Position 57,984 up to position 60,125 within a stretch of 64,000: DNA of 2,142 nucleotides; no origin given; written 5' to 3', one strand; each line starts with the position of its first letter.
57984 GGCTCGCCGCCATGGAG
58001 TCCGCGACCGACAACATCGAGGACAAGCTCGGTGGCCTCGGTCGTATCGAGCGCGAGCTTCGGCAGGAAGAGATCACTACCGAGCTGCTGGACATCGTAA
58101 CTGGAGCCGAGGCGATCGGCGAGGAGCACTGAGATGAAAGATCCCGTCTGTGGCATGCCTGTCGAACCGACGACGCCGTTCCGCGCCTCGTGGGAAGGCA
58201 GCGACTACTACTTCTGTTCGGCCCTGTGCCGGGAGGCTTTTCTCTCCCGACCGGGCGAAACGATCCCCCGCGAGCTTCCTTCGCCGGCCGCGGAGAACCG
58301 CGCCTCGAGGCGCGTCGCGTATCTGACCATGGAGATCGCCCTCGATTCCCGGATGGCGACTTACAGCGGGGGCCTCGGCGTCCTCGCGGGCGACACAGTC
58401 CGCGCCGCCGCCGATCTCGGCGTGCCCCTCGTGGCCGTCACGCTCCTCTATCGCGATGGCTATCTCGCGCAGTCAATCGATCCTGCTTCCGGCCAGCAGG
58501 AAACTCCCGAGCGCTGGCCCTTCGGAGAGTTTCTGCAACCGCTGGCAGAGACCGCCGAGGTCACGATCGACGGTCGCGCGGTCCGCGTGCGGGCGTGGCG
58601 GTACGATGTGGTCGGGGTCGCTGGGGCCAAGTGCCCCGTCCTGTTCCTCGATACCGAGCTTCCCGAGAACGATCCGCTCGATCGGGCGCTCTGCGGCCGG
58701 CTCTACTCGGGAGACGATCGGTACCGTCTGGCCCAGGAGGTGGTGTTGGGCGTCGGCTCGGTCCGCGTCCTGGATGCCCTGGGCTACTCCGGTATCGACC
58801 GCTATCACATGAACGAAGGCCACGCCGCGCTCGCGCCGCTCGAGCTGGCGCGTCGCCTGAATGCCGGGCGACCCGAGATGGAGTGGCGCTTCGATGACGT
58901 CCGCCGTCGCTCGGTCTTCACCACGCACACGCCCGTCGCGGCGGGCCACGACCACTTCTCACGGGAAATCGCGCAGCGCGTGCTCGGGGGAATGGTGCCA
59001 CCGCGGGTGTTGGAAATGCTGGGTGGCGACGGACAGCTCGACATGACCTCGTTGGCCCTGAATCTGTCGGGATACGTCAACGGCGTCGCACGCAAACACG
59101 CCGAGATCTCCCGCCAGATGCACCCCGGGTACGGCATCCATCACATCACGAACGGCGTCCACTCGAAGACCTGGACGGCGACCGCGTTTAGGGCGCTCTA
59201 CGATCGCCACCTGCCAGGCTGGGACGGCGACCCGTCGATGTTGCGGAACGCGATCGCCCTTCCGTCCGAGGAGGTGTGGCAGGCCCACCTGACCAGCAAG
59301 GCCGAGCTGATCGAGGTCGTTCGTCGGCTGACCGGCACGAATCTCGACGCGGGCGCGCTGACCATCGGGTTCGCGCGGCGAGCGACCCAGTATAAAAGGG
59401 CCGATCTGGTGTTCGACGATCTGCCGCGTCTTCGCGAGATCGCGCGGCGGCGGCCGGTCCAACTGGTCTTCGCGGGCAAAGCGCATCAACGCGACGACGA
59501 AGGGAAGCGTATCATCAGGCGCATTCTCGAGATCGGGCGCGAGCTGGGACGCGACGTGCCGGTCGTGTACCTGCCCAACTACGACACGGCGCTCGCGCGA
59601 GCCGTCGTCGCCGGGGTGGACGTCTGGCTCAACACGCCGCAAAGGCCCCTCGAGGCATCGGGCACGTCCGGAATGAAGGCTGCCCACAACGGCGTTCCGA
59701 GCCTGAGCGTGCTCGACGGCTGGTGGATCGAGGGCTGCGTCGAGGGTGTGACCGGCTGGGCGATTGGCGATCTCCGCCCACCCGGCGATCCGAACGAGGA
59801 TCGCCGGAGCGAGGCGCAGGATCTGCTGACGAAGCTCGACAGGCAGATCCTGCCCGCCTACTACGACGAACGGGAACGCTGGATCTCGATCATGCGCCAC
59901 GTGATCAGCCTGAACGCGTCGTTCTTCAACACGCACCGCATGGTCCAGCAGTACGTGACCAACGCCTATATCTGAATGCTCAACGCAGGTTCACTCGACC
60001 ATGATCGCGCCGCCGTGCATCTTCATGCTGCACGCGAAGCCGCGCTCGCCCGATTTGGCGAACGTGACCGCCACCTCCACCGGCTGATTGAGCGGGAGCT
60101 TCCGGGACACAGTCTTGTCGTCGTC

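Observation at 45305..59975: Nearly gap-free 14.7-kb array joining cusCBA, an unknown gene, the N-ATPase operon and a YHS-glucan phosphorylase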

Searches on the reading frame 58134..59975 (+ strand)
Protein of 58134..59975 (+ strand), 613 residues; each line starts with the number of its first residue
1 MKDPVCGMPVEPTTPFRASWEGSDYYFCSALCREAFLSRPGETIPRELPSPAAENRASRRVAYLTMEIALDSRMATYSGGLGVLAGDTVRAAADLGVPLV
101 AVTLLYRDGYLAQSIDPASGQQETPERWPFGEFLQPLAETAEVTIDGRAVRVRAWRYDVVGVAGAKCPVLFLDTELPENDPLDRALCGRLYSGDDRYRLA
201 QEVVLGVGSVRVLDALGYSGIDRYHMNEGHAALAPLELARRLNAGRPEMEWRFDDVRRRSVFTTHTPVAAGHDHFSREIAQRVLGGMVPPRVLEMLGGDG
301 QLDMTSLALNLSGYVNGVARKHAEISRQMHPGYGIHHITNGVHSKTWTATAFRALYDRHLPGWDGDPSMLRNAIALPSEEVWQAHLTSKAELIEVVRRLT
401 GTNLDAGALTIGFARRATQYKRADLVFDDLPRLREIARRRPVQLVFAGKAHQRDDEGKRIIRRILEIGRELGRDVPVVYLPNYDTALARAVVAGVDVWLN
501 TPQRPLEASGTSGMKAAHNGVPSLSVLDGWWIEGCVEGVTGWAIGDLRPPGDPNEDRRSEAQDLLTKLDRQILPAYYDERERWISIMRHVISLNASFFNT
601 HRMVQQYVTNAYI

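Call 8: search_protein_families(library=pfam, proteins=[window:58134-59975:+], max_evalue=0.01)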
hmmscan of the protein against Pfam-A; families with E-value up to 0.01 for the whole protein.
window:58134-59975:+ (613 aa): 2 families
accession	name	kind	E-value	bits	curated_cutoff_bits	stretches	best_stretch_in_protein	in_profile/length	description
PF00343.26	Phosphorylase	-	2e-24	86.3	27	1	295-533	315-583/713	Carbohydrate phosphorylase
PF04945.19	YHS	-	1.3e-09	38.4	30.3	1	1-40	1-40/47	YHS domain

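Call 10: find_encoding_contigs(protein=window:58134-59975:+, flank=10000, max_places=6)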
Protein window:58134-59975:+ (613 aa): 3 contigs read that carry it; 3 places shown.
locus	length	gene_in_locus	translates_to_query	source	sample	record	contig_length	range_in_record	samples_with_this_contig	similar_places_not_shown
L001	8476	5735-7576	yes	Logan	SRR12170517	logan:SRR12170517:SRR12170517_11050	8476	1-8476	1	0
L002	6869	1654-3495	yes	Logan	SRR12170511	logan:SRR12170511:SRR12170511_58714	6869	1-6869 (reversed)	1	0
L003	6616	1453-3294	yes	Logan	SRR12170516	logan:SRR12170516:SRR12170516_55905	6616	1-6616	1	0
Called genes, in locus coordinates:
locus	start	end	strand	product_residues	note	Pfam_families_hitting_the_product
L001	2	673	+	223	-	?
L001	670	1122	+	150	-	PF02823:ATP-synt_DE_N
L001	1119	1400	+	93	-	PF09527:ATPase_gene1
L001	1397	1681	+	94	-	PF12966:AtpR (weak)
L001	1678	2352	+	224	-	PF00119:ATP-synt_A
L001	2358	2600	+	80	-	PF00137:ATP-synt_C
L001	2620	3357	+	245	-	PF00430:ATP-synt_B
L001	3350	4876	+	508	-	PF00006:ATP-synt_ab, PF00306:ATP-synt_ab_C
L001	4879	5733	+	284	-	PF00231:ATP-synt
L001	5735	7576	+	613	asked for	PF04945:YHS, PF00343:Phosphorylase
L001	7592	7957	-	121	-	PF13473:Cupredoxin_1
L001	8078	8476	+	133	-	?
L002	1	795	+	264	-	?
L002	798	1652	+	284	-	PF00231:ATP-synt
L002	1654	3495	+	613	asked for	PF04945:YHS, PF00343:Phosphorylase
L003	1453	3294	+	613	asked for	PF04945:YHS, PF00343:Phosphorylase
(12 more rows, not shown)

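Call 12: find_homologous_proteins(query=window:58134-59975:+, max_evalue=1e-10)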
Query window:58134-59975:+ (613 aa): 8000 proteins with E <= 1e-10 among 8000 candidates; the best 120 are listed.
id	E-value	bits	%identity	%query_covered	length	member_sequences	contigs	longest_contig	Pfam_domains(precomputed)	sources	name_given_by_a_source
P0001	0.0e+0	1357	95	100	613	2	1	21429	PF04945.20,PF00343.27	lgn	-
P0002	0.0e+0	1192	82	100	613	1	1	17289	PF04945.20,PF00343.27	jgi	jgi:starch phosphorylase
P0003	1.2e-266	905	64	100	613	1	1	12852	PF04945.20,PF00343.27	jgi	jgi:starch phosphorylase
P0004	2.9e-260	883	63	100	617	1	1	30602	PF04945.20,PF00343.27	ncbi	-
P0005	1.8e-259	881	64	100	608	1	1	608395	PF04945.20,PF00343.27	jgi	jgi:glycogen phosphorylase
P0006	1.2e-256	872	64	100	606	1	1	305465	PF04945.20,PF00343.27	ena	-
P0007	1.2e-254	865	62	100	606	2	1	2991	PF04945.20,PF00343.27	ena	-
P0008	2.7e-254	864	63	100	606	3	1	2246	PF04945.20,PF00343.27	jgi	jgi:starch phosphorylase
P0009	5.4e-254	863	62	100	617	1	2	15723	PF04945.20,PF00343.27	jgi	-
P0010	6.2e-254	863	63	100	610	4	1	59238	PF04945.20,PF00343.27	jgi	jgi:starch phosphorylase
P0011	3.4e-251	854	62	100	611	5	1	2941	PF04945.20,PF00343.27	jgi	jgi:starch phosphorylase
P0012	1.3e-249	848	61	100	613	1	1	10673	PF04945.20,PF00343.27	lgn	-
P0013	1.8e-249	848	61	100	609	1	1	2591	PF04945.20,PF00343.27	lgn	-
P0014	8.0e-249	846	63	100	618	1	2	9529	PF04945.20,PF00343.27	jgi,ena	jgi:starch phosphorylase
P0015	1.6e-247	841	62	100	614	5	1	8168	PF04945.20,PF00343.27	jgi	-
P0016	6.4e-246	836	62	100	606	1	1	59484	PF04945.20,PF00343.27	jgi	jgi:starch phosphorylase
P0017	1.5e-245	835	62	99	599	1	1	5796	PF00343.27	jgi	jgi:starch phosphorylase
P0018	2.7e-245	834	61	100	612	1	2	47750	PF04945.20,PF00343.27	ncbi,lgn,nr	ncbi:MAG: alpha-glucan family phosphorylase [Deltaproteobacteria bacterium]|nr:alpha-glucan family p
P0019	7.7e-245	833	61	100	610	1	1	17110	PF04945.20,PF00343.27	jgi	jgi:starch phosphorylase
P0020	3.4e-244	830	61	100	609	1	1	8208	PF00343.27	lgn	-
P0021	7.0e-243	826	61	100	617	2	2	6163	PF04945.20,PF00343.27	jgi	-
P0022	7.2e-243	826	60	100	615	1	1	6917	PF04945.20,PF00343.27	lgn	-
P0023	3.2e-242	824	62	100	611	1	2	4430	PF04945.20,PF00343.27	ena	-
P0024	5.1e-242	823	62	99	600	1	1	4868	PF00343.27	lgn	-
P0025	6.1e-242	823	60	100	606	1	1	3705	PF04945.20,PF00343.27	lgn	-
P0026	8.6e-242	822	62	99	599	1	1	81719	PF00343.27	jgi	jgi:starch phosphorylase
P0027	1.1e-240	819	61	100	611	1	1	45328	PF04945.20,PF00343.27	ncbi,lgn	-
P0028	7.6e-240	816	58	100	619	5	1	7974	PF04945.20,PF00343.27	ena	-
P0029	8.7e-240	816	58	100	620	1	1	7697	PF04945.20,PF00343.27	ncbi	-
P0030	9.6e-240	816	62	99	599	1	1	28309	PF00343.27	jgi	jgi:starch phosphorylase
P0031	4.4e-239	814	59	100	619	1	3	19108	PF04945.20,PF00343.27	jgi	jgi:starch phosphorylase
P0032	1.2e-238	812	58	100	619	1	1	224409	PF04945.20,PF00343.27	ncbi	ncbi:MAG: alpha-glucan family phosphorylase [Blastocatellales bacterium]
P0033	1.5e-237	808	60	99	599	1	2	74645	PF04945.20,PF00343.27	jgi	jgi:starch phosphorylase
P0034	1.8e-237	808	58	100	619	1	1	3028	PF04945.20,PF00343.27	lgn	-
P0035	2.4e-237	808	59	100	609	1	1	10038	PF04945.20,PF00343.27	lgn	-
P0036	3.9e-237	807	60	100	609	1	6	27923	PF04945.20,PF00343.27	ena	-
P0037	4.9e-237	807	57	100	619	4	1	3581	PF04945.20,PF00343.27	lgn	-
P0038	6.6e-237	806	58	100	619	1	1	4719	PF04945.20,PF00343.27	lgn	-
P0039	1.1e-236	806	58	100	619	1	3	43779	PF04945.20,PF00343.27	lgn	-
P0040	1.7e-236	805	58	100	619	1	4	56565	PF04945.20,PF00343.27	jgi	jgi:starch phosphorylase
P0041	1.7e-236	805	57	100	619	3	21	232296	PF04945.20,PF00343.27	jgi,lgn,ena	jgi:glycogen phosphorylase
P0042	1.8e-236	805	60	100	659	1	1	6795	PF04945.20,PF00343.27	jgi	jgi:glycogen phosphorylase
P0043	3.3e-236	804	57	100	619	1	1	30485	PF04945.20,PF00343.27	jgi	jgi:starch phosphorylase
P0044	3.8e-236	804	58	100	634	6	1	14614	PF04945.20,PF00343.27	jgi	-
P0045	1.0e-235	802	58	100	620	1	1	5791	PF04945.20,PF00343.27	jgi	jgi:starch phosphorylase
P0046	3.5e-235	801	57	100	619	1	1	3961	PF04945.20,PF00343.27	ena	-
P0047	3.6e-235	801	58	100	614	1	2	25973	PF04945.20,PF00343.27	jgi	jgi:starch phosphorylase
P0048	3.9e-235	800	58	100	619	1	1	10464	PF04945.20,PF00343.27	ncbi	-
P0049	5.0e-235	800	58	100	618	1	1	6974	PF04945.20,PF00343.27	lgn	-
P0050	1.0e-234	799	57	100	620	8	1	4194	PF04945.20,PF00343.27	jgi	jgi:starch phosphorylase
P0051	1.3e-234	799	58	100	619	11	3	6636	PF04945.20,PF00343.27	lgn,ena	-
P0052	1.6e-234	798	56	100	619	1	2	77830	PF04945.20,PF00343.27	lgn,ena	-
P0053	2.1e-234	798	61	95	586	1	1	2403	PF00343.27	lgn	-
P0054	3.0e-234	798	56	100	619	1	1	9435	PF04945.20,PF00343.27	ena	-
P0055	3.6e-234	797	58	100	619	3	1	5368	PF04945.20,PF00343.27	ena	-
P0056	4.8e-234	797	56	100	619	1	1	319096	PF04945.20,PF00343.27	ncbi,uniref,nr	ncbi:alpha-glucan family phosphorylase [Chroococcidiopsis sp. CCNUC1]|uniref:alpha-glucan family pho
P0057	9.4e-234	796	57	100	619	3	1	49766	PF04945.20,PF00343.27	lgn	-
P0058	1.7e-233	795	56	100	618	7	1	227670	PF04945.20,PF00343.27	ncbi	ncbi:MAG: alpha-glucan family phosphorylase [Ramlibacter sp.]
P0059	1.8e-233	795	57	100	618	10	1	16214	PF04945.20,PF00343.27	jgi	jgi:starch phosphorylase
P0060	2.4e-233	795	60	100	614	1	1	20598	PF04945.20,PF00343.27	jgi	jgi:starch phosphorylase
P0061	3.5e-233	794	58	100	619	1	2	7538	PF04945.20,PF00343.27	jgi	jgi:starch phosphorylase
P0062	4.6e-233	794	57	100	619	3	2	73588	PF04945.20,PF00343.27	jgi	jgi:starch phosphorylase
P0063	5.0e-233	794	56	100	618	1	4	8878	PF04945.20,PF00343.27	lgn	-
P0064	6.1e-233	793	57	100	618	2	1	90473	PF04945.20,PF00343.27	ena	-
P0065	9.0e-233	793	57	100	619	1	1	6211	PF04945.20,PF00343.27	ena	-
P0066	3.2e-232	791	56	100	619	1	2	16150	PF04945.20,PF00343.27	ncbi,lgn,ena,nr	ncbi:MAG TPA: alpha-glucan family phosphorylase [Cyanobacteria bacterium UBA11372]|nr:alpha-glucan f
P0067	3.3e-232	791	58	100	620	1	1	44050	PF04945.20,PF00343.27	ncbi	-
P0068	3.5e-232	791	58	100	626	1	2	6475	PF04945.20,PF00343.27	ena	-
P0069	3.9e-232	791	55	100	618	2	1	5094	PF04945.20,PF00343.27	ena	-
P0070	5.9e-232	790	57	100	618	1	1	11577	PF04945.20,PF00343.27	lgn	-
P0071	6.2e-232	790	59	100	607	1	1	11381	PF00343.27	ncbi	ncbi:MAG: alpha-glucan family phosphorylase [Myxococcaceae bacterium]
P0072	6.3e-232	790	57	100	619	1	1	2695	PF04945.20,PF00343.27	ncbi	-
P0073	6.4e-232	790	57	100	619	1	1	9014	PF04945.20,PF00343.27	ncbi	-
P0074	8.8e-232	789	56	100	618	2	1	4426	PF04945.20,PF00343.27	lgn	-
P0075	1.1e-231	789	57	100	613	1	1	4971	PF04945.20,PF00343.27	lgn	-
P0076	1.3e-231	789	57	100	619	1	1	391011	PF04945.20,PF00343.27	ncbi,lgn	-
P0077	1.5e-231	789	57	100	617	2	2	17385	PF04945.20,PF00343.27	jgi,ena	-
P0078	2.0e-231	788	56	100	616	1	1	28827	PF04945.20,PF00343.27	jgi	-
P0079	2.3e-231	788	56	100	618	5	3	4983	PF04945.20,PF00343.27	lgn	-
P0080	2.6e-231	788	57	100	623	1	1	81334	PF04945.20,PF00343.27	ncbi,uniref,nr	ncbi:alpha-glucan family phosphorylase [Ramlibacter sp.]|uniref:alpha-glucan family phosphorylase n=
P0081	3.1e-231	788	56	100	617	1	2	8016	PF04945.20,PF00343.27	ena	-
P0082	4.1e-231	787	56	100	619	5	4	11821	PF04945.20,PF00343.27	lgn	-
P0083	4.4e-231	787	57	100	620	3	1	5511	PF04945.20,PF00343.27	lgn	-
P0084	4.6e-231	787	56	100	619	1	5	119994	PF04945.20,PF00343.27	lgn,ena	-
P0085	5.5e-231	787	55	100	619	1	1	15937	PF04945.20,PF00343.27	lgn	-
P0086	6.5e-231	787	56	100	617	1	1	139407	PF04945.20,PF00343.27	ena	-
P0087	7.0e-231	786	56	100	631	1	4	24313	PF04945.20,PF00343.27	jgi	jgi:glycogen phosphorylase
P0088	9.6e-231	786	64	91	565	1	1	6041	PF00343.27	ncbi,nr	ncbi:MAG TPA: alpha-glucan family phosphorylase [Kofleriaceae bacterium]|nr:alpha-glucan family phos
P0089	1.3e-230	786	56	100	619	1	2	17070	PF04945.20,PF00343.27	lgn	-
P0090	1.4e-230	785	59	100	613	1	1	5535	PF04945.20,PF00343.27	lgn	-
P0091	1.6e-230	785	56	100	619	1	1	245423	PF04945.20,PF00343.27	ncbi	ncbi:MAG: alpha-glucan family phosphorylase [Acidobacteriota bacterium]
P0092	1.8e-230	785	55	100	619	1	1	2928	PF04945.20,PF00343.27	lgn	-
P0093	1.8e-230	785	56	100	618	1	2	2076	PF04945.20,PF00343.27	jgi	jgi:starch phosphorylase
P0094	2.1e-230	785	56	100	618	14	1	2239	PF04945.20,PF00343.27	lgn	-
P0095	2.4e-230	785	56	100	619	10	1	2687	PF04945.20,PF00343.27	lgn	-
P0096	2.6e-230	785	58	100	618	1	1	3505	PF04945.20,PF00343.27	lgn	-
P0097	2.8e-230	784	55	100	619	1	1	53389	PF04945.20,PF00343.27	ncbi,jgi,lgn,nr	ncbi:MAG: alpha-glucan family phosphorylase [Hydrococcus sp. Prado102]|jgi:starch phosphorylase|nr:a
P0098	3.2e-230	784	56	100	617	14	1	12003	PF04945.20,PF00343.27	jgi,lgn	jgi:starch phosphorylase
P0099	8.0e-230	783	56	100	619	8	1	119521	PF04945.20,PF00343.27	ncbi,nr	ncbi:alpha-glucan family phosphorylase [Cyanosarcina cf. burmensis CCALA 770]|nr:alpha-glucan family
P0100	8.1e-230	783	56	100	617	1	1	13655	PF04945.20,PF00343.27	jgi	-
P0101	8.3e-230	783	56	100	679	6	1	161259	PF04945.20,PF00343.27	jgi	-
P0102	9.8e-230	783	57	100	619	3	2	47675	PF04945.20,PF00343.27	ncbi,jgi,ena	-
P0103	1.1e-229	782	56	100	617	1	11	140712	PF04945.20,PF00343.27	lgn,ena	-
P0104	1.1e-229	782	56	100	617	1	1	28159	PF04945.20,PF00343.27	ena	-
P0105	1.3e-229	782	55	100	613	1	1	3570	PF04945.20,PF00343.27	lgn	-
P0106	1.3e-229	782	55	100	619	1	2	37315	PF04945.20,PF00343.27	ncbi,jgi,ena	-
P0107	1.4e-229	782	55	100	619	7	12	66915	PF04945.20,PF00343.27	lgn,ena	-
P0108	1.5e-229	782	56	100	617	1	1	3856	PF04945.20,PF00343.27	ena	-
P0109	1.6e-229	782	56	100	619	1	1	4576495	PF04945.20,PF00343.27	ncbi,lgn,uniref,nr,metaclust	ncbi:alpha-glucan family phosphorylase [Pseudanabaena sp. PCC 6802]|uniref:alpha-glucan family phosp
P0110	1.6e-229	782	58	100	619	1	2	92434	PF04945.20,PF00343.27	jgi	jgi:glycogen phosphorylase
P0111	1.8e-229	782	56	100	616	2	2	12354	PF04945.20,PF00343.27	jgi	jgi:starch phosphorylase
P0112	1.9e-229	782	56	100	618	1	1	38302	PF04945.20,PF00343.27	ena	-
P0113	2.1e-229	782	56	100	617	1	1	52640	PF04945.20,PF00343.27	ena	-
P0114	2.2e-229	781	55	100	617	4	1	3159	PF04945.20,PF00343.27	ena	-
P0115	3.3e-229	781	63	91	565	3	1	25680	PF00343.27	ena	-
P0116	3.5e-229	781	56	100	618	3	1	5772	PF04945.20,PF00343.27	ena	-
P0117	3.7e-229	781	56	100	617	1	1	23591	PF04945.20,PF00343.27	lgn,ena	-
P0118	5.1e-229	780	56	100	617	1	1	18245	PF04945.20,PF00343.27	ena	-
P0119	5.1e-229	780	56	100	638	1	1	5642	PF04945.20,PF00343.27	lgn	-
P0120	5.3e-229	780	56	100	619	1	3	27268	PF04945.20,PF00343.27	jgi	jgi:glycogen phosphorylase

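Call 14: find_related_loci(query=A1, collection=genome_contigs, flank=10000)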
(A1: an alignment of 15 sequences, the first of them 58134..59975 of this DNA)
Query A1 (613 aa) in genome_contigs; peptide patterns used: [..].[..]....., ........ (x = any residue, [..] = any of these).
600 stretches matched a pattern (row limit reached: there are more); 599 encode a relative of the query (tblastn E <= 1e-3); the best 80 are kept; 80 distinct loci.
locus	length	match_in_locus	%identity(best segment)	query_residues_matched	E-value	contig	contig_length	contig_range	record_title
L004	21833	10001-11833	55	1-613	0e+0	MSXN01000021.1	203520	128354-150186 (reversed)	MAG: Nitrospira sp. ST-bin5 775, whole genome shotgun sequence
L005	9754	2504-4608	53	1-613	0e+0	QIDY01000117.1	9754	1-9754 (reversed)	MAG: Nitrospirae bacterium isolate SZUA-215 Ga0063294_10004057, whole genome shotgun sequence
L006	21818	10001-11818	51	2-612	0e+0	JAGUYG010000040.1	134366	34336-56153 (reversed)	MAG: Ignavibacteriales bacterium isolate DeMMO6_2 c_000000053249, whole genome shotgun sequence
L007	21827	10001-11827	52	1-613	0e+0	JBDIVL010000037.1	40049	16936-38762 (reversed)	MAG: Candidatus Brocadiaceae bacterium isolate Bin_5 NODE_444_length_40049_cov_8.468814, whole genome shotgun sequence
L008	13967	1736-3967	56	2-612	0e+0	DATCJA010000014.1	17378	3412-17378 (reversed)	MAG TPA_asm: Vicinamibacterales bacterium isolate SMAG_U7873 k141_4312136, whole genome shotgun sequence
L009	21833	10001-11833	54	1-613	0e+0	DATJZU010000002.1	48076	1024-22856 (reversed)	MAG TPA_asm: Thermoanaerobaculia bacterium isolate SMAG_U15186 k141_3300243, whole genome shotgun sequence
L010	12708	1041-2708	54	56-613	0e+0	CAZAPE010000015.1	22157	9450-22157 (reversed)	MAG TPA_asm: uncultured Planctomycetia bacterium isolate SRP256446_co1_212 genome assembly, contig: NODE_677_length_2215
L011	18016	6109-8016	54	3-613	0e+0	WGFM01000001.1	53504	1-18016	MAG: Deltaproteobacteria bacterium isolate S146_84 k151_139429, whole genome shotgun sequence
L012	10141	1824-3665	56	1-613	0e+0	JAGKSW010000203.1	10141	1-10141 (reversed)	MAG: Nostoc sp. TH1S01 contig-553-p1, whole genome shotgun sequence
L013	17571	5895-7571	56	59-613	0e+0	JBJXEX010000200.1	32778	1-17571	MAG: Planctomycetaceae bacterium isolate F1F2.bin.94 k127_9381668, whole genome shotgun sequence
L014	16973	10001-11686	52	43-613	0e+0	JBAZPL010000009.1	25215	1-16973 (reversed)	MAG: Candidatus Krumholzibacteriia bacterium isolate SO_2017_SWC_29 scaffold_1672_c1_LP-4_2017, whole genome shotgun seq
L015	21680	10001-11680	55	57-613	0e+0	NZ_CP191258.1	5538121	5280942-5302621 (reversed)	Fontivita pretiosa strain B-254 chromosome, complete genome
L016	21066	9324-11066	54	37-613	0e+0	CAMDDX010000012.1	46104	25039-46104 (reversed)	MAG: Planctomyces sp. SH-PL62 isolate MaH-04nov19-298 genome assembly, contig: MaH-04nov19-C1653, whole genome shotgun s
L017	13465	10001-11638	52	61-613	0e+0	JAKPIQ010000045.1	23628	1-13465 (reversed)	MAG: Candidatus Atribacteria bacterium isolate USOA134_metabat.75_sub k141_793455, whole genome shotgun sequence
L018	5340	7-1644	53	60-613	0e+0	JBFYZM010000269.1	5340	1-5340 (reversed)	MAG: Candidatus Krumholzibacteriota bacterium isolate PPR_0435 k121_7116685, whole genome shotgun sequence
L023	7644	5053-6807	48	3-613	0e+0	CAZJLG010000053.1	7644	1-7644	MAG TPA_asm: uncultured Candidatus Bathyarchaeia archaeon isolate binchicken_co150_774 genome assembly, contig: NODE_255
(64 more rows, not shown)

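Call 16: find_encoding_contigs(protein=P0001, flank=10000, max_places=3)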
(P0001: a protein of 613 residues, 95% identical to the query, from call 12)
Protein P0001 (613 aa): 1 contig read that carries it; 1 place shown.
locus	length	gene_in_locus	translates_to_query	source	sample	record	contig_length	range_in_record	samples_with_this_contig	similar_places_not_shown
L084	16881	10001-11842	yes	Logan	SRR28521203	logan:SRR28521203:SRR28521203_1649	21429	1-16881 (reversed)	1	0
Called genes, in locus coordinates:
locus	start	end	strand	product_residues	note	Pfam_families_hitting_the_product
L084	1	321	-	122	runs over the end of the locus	-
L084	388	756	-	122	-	-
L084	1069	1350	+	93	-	PF02583:Trns_repr_metal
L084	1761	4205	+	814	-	PF00690:Cation_ATPase_N, PF00122:E1-E2_ATPase, PF00702:Hydrolase, PF13246:Cation_ATPase, PF12710:HAD (weak), PF08282:Hydrolase_3 (faint), PF00689:Cation_ATPase_C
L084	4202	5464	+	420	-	PF02321:OEP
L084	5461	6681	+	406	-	PF25919:BSH_CusB, PF25973:BSH_CzcB, PF25869:3HB_CusB (weak), PF25944:Beta-barrel_RND, PF25954:Beta-barrel_RND_2, PF25975:CzcB_C, PF25989:YknX_C (faint)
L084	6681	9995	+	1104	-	PF00873:ACR_tran, PF03176:MMPL (weak)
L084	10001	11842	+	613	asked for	PF04945:YHS, PF00343:Phosphorylase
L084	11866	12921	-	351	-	PF03150:CCP_MauG, PF00034:Cytochrom_C (faint)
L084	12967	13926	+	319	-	PF20243:MbnP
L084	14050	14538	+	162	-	-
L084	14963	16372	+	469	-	PF02321:OEP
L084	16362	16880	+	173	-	?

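Call 17: find_encoding_contigs(protein=P0002, flank=10000, max_places=3)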
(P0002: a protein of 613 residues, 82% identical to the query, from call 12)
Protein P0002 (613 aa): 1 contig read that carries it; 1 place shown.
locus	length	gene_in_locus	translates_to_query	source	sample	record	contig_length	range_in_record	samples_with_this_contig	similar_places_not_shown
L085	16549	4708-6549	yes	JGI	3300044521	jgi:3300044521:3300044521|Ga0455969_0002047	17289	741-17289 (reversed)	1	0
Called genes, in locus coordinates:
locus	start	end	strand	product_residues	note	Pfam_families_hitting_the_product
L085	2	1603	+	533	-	?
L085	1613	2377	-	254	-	-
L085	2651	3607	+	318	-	PF00483:NTP_transferase, PF12804:NTP_transf_3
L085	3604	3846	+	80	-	PF11154:DUF2934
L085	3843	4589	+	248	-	-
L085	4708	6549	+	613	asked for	PF04945:YHS, PF00343:Phosphorylase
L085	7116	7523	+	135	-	PF00571:CBS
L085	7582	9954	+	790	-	PF09364:XFP_N, PF03894:XFP, PF09363:XFP_C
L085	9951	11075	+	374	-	PF00871:Acetate_kinase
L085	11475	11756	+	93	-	PF11666:DUF2933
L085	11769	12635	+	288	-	PF04140:ICMT (weak), PF04191:PEMT (weak)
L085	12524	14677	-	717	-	PF19335:HMBD, PF08282:Hydrolase_3 (faint), PF00122:E1-E2_ATPase, PF00702:Hydrolase, PF12710:HAD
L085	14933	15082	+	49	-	-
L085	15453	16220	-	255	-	PF18306:LDcluster4, PF03641:Lysine_decarbox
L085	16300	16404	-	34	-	-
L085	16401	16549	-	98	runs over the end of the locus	-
